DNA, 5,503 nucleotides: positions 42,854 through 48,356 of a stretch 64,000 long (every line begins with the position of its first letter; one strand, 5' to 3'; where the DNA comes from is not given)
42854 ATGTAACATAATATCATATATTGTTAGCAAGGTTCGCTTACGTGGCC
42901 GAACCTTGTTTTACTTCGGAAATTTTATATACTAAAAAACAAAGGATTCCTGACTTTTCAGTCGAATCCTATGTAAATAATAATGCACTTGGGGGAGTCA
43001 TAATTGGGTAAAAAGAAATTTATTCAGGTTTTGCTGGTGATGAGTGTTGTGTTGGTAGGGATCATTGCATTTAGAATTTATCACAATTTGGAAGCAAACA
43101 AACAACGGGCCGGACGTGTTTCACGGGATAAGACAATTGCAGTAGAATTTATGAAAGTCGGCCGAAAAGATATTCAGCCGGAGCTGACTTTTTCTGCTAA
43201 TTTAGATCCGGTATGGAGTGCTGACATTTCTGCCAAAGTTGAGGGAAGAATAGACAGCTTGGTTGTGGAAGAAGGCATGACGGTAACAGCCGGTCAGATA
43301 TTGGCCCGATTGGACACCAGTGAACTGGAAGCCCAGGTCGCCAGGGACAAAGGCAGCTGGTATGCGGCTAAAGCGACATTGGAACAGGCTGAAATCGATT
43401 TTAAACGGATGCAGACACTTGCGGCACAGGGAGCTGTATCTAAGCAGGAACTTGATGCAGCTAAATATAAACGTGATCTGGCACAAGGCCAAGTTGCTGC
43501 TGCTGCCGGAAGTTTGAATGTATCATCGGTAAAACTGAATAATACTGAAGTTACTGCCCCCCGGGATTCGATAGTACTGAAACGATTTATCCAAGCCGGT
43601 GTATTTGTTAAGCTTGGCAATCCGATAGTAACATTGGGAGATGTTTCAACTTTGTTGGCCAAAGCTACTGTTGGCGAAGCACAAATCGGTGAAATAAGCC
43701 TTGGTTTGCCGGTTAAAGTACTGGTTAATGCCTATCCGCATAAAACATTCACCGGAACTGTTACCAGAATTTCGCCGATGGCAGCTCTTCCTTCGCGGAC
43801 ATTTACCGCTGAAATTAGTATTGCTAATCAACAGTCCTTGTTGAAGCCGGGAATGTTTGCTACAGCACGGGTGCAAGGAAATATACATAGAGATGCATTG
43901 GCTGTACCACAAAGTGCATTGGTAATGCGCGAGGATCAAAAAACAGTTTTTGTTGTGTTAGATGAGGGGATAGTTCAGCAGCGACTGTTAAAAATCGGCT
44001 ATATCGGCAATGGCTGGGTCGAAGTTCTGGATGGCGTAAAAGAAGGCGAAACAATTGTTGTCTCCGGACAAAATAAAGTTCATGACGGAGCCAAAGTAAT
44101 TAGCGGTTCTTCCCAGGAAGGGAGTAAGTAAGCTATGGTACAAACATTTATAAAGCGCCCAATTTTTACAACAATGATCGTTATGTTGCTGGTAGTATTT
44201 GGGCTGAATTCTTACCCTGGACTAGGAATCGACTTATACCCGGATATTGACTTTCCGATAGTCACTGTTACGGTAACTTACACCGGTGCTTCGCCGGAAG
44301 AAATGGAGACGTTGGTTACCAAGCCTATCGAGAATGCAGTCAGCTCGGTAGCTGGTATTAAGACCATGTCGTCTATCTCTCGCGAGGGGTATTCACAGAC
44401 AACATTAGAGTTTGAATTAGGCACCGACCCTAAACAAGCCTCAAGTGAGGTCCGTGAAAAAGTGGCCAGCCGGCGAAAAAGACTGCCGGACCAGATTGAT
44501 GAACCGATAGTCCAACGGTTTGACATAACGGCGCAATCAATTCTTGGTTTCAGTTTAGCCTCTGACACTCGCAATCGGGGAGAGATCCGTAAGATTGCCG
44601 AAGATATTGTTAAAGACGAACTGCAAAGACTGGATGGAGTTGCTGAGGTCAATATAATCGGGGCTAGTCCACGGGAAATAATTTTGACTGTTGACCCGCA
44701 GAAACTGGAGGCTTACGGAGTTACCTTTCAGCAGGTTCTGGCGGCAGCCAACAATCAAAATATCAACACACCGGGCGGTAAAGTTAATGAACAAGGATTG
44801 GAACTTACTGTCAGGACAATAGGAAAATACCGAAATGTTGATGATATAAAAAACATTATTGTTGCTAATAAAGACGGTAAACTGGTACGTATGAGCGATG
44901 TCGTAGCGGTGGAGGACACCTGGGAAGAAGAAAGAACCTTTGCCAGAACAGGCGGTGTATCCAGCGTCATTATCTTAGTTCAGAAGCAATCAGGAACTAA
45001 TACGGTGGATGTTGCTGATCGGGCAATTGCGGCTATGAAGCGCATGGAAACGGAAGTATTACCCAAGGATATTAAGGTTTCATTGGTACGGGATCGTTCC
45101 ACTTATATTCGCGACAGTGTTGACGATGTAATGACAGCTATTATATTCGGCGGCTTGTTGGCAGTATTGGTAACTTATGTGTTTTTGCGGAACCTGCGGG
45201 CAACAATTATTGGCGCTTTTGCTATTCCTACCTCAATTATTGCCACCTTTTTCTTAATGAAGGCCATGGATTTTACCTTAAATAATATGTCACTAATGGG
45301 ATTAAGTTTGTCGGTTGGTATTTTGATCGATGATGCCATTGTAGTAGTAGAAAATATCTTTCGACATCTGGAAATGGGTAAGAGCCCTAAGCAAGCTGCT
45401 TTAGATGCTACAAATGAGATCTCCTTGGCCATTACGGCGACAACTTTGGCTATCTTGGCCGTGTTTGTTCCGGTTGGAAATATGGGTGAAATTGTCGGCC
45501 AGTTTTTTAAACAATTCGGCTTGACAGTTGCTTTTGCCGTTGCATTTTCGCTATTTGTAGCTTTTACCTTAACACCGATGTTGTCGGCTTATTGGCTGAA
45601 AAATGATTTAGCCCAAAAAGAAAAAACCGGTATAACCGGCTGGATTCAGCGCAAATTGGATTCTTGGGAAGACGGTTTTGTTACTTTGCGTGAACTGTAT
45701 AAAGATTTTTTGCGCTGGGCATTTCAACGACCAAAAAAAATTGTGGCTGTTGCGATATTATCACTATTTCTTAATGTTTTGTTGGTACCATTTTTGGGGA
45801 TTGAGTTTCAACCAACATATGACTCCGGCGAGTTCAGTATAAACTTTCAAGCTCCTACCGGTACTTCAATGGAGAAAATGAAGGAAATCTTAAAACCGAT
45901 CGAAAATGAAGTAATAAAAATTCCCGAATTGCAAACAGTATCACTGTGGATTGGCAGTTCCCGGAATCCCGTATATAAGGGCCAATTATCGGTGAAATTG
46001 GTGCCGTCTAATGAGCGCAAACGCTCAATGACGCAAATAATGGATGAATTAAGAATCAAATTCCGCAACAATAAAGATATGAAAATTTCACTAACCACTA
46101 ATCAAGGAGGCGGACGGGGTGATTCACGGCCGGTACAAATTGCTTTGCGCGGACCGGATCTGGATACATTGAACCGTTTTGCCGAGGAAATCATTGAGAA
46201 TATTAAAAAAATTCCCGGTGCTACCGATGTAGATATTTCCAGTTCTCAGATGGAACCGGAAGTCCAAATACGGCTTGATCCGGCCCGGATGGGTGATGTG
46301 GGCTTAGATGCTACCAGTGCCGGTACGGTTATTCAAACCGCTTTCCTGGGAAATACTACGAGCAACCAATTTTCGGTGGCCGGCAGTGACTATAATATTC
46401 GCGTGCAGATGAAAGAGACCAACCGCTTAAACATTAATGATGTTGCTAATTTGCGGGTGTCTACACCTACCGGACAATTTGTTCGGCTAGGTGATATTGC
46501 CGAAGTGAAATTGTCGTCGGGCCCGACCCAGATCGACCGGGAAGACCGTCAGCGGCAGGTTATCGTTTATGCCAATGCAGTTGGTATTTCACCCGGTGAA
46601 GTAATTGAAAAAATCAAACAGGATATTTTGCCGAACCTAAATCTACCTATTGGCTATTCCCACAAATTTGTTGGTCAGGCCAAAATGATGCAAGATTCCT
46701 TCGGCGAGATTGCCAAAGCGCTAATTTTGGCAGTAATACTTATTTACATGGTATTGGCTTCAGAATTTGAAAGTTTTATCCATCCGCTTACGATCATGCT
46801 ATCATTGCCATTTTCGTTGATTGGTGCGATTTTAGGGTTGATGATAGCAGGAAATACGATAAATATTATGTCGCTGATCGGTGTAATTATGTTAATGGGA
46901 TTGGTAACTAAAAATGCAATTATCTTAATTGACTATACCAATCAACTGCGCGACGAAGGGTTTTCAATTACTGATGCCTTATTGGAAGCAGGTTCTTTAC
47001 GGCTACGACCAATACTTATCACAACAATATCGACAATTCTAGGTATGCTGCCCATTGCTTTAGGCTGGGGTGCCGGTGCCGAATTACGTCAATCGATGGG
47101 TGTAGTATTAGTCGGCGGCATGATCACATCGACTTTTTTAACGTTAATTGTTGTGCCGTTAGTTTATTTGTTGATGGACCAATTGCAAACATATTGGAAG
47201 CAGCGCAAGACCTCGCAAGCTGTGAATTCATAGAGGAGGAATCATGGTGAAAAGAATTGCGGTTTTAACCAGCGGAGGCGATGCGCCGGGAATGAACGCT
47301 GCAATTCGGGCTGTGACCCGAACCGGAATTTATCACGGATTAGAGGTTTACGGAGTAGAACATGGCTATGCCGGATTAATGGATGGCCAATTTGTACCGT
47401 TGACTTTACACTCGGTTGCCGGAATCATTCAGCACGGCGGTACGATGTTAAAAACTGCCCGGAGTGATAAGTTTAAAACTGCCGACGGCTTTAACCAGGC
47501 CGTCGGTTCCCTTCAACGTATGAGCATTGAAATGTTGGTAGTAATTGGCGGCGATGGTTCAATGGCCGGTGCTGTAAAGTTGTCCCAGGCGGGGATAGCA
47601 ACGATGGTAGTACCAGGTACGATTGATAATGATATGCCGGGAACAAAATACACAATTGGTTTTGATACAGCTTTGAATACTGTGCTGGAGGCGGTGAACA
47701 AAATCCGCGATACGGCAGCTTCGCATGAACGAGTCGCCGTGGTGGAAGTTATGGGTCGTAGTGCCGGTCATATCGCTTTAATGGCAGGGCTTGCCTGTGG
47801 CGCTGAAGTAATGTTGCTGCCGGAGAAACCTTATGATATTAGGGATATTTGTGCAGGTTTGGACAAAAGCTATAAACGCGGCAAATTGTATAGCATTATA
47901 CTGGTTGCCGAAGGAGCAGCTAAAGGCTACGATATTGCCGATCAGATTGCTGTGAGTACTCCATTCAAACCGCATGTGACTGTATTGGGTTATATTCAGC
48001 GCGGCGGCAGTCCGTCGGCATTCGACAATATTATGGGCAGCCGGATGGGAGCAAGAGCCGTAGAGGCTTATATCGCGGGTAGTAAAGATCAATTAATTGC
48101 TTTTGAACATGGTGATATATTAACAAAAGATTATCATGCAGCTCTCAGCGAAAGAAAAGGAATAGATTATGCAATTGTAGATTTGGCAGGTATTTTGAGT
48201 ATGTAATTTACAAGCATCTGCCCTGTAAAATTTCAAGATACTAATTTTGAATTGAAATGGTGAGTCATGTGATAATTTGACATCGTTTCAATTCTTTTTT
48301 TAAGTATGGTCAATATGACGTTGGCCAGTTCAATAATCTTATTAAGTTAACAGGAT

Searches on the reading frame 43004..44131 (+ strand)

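Call 32: search_protein_families(library=pfam, proteins=[window:43004-44131:+], max_evalue=0.00001)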
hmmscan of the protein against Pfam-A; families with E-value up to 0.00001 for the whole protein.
window:43004-44131:+ (375 aa): 3 families
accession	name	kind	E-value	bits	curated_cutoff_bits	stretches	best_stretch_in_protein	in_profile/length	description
PF16576.10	HlyD_D23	-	3.9e-28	98.6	30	1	73-286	20-214/214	Barrel-sandwich domain of CusB or HlyD membrane-fusion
PF13437.12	HlyD_3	-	2.6e-18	67.2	22.2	1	183-283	2-106/106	HlyD family secretion protein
PF13533.13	Biotin_lipoyl_2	-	2.1e-07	31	29.8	1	75-104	3-32/32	Biotin-lipoyl like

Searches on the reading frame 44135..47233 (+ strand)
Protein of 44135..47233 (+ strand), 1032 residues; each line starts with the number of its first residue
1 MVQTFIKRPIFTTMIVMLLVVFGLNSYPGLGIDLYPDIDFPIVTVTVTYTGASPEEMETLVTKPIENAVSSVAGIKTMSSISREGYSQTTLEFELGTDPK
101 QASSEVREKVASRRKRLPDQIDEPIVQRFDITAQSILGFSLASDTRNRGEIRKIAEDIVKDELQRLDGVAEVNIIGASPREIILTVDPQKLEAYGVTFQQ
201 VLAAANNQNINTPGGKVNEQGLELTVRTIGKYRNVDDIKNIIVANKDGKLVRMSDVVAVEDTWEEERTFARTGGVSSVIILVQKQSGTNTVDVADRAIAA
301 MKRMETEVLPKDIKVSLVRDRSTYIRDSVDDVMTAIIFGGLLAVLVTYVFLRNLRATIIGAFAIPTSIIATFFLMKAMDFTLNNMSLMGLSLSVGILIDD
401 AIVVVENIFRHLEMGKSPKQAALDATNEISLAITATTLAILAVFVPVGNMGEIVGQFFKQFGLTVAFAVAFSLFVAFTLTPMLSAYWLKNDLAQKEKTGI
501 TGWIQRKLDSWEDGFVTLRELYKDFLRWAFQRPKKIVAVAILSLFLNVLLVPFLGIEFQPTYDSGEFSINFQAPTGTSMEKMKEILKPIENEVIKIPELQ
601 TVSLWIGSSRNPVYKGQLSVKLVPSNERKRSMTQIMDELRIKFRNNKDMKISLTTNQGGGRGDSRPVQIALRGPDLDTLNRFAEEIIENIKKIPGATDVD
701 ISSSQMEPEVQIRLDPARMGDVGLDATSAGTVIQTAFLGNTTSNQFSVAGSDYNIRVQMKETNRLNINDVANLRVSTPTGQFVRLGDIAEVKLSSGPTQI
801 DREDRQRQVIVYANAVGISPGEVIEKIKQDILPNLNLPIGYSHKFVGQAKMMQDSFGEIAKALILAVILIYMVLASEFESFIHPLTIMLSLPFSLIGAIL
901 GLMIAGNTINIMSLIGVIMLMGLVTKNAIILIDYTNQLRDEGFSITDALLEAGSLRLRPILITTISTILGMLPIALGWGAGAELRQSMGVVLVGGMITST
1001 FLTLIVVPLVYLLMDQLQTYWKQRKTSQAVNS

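Call 32: search_protein_families(library=pfam, proteins=[window:44135-47233:+], max_evalue=0.00001)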
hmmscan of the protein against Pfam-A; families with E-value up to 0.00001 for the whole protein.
window:44135-47233:+ (1032 aa): 2 families
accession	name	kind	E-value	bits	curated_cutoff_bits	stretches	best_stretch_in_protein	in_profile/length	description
PF00873.25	ACR_tran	-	1.3e-282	940.5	28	1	1-1014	1-1020/1021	AcrB/AcrD/AcrF family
PF03176.21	MMPL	-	4.9e-09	36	20.5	1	255-495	63-310/333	MMPL family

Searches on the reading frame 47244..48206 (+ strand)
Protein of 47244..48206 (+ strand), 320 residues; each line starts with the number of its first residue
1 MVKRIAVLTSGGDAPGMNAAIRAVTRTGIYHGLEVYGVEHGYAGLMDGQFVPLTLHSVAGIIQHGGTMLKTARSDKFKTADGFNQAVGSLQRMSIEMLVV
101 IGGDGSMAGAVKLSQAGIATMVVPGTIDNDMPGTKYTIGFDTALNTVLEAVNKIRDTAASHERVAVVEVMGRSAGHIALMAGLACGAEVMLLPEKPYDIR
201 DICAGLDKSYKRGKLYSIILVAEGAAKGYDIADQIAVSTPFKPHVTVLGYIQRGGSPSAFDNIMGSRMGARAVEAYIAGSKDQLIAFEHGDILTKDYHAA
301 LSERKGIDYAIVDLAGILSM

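Call 32: search_protein_families(library=pfam, proteins=[window:47244-48206:+], max_evalue=0.00001)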
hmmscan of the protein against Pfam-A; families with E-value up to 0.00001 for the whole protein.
window:47244-48206:+ (320 aa): 1 family
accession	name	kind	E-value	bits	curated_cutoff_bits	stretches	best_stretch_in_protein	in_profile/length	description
PF00365.25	PFK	-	1.1e-109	366.6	30.9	1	4-275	1-276/277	Phosphofructokinase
